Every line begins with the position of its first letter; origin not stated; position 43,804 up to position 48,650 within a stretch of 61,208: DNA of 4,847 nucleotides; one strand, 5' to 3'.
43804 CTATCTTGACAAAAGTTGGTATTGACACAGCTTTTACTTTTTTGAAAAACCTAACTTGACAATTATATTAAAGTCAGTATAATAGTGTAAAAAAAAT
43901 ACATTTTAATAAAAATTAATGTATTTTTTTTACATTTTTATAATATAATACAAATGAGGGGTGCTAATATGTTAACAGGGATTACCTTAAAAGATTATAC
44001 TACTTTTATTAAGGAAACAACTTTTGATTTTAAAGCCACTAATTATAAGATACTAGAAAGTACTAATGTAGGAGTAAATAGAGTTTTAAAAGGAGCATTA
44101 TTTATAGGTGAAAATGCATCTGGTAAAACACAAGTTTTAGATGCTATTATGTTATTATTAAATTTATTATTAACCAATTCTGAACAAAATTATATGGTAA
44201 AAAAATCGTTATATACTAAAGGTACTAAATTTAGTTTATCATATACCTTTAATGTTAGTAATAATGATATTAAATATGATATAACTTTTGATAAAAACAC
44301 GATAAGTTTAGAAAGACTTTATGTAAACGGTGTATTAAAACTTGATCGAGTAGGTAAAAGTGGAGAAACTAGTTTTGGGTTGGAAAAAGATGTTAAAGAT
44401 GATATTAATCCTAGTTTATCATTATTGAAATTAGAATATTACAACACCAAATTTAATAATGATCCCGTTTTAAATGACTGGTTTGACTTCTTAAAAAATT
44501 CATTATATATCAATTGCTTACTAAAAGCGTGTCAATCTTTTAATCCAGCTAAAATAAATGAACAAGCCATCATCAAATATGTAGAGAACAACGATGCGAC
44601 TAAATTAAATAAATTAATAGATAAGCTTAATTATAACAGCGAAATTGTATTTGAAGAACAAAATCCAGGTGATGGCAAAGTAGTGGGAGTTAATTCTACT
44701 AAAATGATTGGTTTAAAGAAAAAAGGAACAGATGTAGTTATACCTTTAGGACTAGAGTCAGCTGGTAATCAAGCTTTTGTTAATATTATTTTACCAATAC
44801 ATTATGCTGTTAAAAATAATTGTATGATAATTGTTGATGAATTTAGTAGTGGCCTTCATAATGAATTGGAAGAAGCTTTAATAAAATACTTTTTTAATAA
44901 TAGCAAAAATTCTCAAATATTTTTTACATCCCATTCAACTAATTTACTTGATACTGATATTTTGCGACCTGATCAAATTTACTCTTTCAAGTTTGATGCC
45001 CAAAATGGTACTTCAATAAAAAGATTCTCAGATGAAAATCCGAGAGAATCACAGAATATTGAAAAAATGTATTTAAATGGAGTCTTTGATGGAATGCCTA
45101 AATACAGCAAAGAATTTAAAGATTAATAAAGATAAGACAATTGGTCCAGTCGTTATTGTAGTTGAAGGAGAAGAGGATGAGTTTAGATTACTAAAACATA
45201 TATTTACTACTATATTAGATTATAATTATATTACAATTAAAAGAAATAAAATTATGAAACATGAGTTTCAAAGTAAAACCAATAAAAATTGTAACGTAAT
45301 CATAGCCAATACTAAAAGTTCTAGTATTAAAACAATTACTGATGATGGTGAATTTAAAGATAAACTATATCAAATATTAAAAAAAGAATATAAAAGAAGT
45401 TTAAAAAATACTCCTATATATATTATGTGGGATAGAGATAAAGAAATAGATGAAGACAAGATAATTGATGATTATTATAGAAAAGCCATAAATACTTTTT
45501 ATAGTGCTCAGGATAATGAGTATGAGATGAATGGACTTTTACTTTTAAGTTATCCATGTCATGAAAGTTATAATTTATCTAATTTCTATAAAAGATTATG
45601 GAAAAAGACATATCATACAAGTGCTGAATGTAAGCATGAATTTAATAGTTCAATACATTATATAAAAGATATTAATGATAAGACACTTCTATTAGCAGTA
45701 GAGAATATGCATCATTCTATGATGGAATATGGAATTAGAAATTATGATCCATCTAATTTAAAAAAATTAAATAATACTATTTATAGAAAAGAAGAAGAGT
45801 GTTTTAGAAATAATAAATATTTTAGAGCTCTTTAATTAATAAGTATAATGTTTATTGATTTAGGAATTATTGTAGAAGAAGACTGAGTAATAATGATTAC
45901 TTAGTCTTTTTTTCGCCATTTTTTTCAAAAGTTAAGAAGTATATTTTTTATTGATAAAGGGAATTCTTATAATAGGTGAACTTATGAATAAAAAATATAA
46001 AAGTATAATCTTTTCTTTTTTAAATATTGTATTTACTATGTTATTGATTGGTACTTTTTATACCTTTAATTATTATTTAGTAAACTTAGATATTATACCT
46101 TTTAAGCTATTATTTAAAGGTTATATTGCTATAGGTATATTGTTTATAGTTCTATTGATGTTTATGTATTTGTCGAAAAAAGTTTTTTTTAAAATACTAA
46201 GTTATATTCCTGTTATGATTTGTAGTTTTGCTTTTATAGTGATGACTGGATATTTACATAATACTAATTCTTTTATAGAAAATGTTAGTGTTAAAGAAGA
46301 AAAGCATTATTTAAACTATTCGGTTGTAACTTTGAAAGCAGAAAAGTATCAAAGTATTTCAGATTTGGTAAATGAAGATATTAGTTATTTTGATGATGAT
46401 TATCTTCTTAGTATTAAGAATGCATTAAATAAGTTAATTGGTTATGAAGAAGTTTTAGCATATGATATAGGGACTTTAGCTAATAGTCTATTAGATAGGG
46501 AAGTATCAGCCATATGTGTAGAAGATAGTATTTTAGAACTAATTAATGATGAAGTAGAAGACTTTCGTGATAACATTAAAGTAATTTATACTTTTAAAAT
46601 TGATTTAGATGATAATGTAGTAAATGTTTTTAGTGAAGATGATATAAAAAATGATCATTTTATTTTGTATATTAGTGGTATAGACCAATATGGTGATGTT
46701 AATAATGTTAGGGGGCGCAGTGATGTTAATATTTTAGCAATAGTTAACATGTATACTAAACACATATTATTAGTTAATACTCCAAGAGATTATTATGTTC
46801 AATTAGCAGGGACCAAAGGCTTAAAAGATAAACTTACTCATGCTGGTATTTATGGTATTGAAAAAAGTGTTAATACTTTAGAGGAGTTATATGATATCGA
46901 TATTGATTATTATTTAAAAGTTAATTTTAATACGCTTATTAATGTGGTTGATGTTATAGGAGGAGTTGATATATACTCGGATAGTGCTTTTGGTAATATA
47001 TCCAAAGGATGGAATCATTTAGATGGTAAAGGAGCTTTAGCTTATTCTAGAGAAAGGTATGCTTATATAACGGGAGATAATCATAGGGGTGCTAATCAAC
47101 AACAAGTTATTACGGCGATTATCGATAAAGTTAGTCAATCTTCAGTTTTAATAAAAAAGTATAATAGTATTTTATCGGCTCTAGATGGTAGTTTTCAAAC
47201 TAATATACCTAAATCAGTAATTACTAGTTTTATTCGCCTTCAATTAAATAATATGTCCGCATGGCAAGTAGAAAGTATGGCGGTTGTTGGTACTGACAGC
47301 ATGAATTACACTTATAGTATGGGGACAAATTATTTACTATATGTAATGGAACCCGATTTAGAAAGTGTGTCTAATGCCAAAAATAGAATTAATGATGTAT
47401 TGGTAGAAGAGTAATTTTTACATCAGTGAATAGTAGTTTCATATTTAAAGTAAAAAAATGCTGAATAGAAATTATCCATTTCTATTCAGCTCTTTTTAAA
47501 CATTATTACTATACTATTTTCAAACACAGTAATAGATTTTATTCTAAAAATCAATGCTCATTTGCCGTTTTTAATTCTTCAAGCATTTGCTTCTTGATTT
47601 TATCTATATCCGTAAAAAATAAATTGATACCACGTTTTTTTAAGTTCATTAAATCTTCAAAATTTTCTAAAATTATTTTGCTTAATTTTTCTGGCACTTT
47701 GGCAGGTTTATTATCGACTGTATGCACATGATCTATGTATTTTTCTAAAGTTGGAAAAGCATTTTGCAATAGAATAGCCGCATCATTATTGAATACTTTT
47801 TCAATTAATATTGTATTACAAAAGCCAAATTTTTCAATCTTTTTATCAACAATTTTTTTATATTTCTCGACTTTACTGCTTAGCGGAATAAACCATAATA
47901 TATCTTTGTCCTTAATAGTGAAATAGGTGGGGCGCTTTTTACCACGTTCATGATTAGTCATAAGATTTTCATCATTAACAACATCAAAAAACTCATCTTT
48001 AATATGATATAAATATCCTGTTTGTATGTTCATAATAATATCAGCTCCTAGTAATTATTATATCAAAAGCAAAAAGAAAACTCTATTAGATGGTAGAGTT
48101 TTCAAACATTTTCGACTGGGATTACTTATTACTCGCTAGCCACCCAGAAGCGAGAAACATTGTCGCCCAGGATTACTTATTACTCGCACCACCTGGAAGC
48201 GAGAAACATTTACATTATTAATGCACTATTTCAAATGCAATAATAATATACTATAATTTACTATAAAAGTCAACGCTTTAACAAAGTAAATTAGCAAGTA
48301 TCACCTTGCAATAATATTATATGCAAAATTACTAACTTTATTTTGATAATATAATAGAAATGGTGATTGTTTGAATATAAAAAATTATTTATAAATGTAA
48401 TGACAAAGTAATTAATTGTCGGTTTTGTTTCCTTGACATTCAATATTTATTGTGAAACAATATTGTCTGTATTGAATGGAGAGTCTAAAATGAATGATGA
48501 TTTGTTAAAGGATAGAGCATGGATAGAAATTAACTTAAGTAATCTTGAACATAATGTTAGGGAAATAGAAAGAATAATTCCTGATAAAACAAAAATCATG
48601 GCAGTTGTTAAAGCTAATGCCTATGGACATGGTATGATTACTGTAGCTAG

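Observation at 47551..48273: Complete type III toxin-antitoxin locus (cptIN/toxIN-like) with a covariation-supported pseudoknot RNA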

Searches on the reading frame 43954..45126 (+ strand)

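Call 24: search_protein_families(library=pfam, proteins=[window:43954-45126:+], max_evalue=0.001)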
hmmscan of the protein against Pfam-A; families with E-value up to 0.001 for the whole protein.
window:43954-45126:+ (390 aa): 4 families
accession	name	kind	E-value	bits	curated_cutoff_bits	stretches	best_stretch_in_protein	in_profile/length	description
PF13304.12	AAA_21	-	1.4e-15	58.6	27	1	50-333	4-304/304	AAA domain, putative AbiEii toxin, Type IV TA system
PF13175.12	AAA_15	-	1.5e-10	41.7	32.1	2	177-331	222-373/374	AAA ATPase domain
PF02463.25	SMC_N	-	1.1e-08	35.2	40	1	41-333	20-203/220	RecF/RecN/SMC N terminal domain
PF13555.12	AAA_29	-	0.0004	20.5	27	1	46-69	22-46/61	P-loop containing region of AAA domain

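Call 25: search_protein_families(library=padloc, proteins=[window:43954-45126:+], max_evalue=0.001)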
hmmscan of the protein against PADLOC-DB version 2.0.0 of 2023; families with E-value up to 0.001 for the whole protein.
window:43954-45126:+ (390 aa): 65 families (the best 25 are shown)
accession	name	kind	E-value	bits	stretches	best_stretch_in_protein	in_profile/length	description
PDLC02335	AbiLi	-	3.6e-50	168.9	1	4-387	47-290/326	AbiLi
PDLC04426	PDC-M12A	-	2.8e-31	107.2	1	6-379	1-368/369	-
PDLC02980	AriA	-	3.5e-20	71.2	1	49-333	3-304/304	-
PDLC02336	AbiLi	-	2.4e-18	64.8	1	26-333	5-294/340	AbiLi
PDLC04427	PDC-M12A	-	2.3e-13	48.3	1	85-379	21-315/316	-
PDLC04178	HEC-01A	-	2.7e-13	47.7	2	290-359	289-357/399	-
PDLC04611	PDC-M38A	-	3.6e-13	47.8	1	26-330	5-328/383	-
PDLC04135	mad3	-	6.5e-13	47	1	29-348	8-340/374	mads_3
PDLC02915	ATPase-Toprim_I-B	-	2.6e-12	44.3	1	275-363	242-331/623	-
PDLC02979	AriA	-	6.9e-12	43.8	2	29-115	9-102/373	-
PDLC04182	HEC-01A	-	1e-11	42.5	2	288-362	305-379/406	-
PDLC04176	HEC-01A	-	3.3e-11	41.2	1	30-380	10-367/371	-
PDLC00069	GajA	-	3.8e-10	36.8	1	290-374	336-421/687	AAA ATPase domain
PDLC00102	GajA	-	4.9e-10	36.5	2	27-88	7-66/532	AAA ATPase domain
PDLC03878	NsnB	-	6.8e-10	37.2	1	27-334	6-283/345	-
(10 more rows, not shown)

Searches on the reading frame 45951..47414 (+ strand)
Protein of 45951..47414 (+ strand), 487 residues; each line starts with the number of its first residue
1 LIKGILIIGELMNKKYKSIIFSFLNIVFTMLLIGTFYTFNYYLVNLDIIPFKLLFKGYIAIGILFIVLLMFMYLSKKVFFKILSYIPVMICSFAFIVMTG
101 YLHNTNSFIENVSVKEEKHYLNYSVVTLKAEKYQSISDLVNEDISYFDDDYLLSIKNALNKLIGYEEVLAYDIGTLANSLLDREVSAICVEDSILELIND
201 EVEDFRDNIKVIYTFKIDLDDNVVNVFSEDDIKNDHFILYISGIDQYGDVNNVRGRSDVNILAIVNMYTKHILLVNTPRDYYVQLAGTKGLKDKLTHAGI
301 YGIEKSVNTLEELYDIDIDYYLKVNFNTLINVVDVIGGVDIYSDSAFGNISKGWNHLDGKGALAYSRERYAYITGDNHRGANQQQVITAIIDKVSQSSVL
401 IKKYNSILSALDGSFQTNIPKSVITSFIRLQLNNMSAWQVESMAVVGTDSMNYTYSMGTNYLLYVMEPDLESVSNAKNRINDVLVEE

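Call 24: search_protein_families(library=pfam, proteins=[window:45951-47414:+], max_evalue=0.001)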
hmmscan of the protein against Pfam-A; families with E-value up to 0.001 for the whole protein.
window:45951-47414:+ (487 aa): 1 family
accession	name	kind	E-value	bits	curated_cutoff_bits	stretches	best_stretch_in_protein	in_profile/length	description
PF03816.19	LytR_cpsA_psr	-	1e-31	110.6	24.6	1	256-395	1-149/150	LytR_cpsA_psr family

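Call 25: search_protein_families(library=padloc, proteins=[window:45951-47414:+], max_evalue=0.001)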
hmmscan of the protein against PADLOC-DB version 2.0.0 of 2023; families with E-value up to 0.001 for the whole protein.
window:45951-47414:+ (487 aa): 0 families

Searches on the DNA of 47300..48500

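Call 6: search_rna_families(source=window, start=47300, end=48500, threshold=evalue, max_evalue=10, show_alignments=3)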
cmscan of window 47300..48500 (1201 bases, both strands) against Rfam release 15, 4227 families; matches with E-value up to 10: 8.
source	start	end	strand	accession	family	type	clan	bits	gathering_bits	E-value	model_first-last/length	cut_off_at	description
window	47447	47488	-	RF04312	trpB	Cis-reg;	-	19.3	59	8.7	1-107/107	no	trpB ncRNA motif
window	47609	47670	-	RF02857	30_255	Gene; sRNA;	-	19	197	3.7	1-213/213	no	Leptospira sRNA 30_255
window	47743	47812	+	RF00885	MIR821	Gene; miRNA;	-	18.3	249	0.96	1-275/275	no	MIR821 microRNA precursor family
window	48027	48109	+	RF00217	SNORD20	Gene; snRNA; snoRNA; CD-box;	-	17.4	43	8.8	1-80/80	no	Small nucleolar RNA SNORD20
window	47452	47498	-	RF03664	MIR6288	Gene; miRNA;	-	15.6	74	9.3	1-92/92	no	MIR6288 microRNA precursor family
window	47393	47493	+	RF02986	FuFi-1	Gene; sRNA;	-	12.4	59.6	6.8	1-175/175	no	FuFi-1 RNA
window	47934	47979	-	RF01129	sR44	Gene; snRNA; snoRNA; CD-box;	-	11.2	45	9.2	1-55/55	no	Small nucleolar RNA sR44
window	48150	48286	-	RF02988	GEBRO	Gene; sRNA;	-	9.2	284.7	7.7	1-350/350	no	GEBRO RNA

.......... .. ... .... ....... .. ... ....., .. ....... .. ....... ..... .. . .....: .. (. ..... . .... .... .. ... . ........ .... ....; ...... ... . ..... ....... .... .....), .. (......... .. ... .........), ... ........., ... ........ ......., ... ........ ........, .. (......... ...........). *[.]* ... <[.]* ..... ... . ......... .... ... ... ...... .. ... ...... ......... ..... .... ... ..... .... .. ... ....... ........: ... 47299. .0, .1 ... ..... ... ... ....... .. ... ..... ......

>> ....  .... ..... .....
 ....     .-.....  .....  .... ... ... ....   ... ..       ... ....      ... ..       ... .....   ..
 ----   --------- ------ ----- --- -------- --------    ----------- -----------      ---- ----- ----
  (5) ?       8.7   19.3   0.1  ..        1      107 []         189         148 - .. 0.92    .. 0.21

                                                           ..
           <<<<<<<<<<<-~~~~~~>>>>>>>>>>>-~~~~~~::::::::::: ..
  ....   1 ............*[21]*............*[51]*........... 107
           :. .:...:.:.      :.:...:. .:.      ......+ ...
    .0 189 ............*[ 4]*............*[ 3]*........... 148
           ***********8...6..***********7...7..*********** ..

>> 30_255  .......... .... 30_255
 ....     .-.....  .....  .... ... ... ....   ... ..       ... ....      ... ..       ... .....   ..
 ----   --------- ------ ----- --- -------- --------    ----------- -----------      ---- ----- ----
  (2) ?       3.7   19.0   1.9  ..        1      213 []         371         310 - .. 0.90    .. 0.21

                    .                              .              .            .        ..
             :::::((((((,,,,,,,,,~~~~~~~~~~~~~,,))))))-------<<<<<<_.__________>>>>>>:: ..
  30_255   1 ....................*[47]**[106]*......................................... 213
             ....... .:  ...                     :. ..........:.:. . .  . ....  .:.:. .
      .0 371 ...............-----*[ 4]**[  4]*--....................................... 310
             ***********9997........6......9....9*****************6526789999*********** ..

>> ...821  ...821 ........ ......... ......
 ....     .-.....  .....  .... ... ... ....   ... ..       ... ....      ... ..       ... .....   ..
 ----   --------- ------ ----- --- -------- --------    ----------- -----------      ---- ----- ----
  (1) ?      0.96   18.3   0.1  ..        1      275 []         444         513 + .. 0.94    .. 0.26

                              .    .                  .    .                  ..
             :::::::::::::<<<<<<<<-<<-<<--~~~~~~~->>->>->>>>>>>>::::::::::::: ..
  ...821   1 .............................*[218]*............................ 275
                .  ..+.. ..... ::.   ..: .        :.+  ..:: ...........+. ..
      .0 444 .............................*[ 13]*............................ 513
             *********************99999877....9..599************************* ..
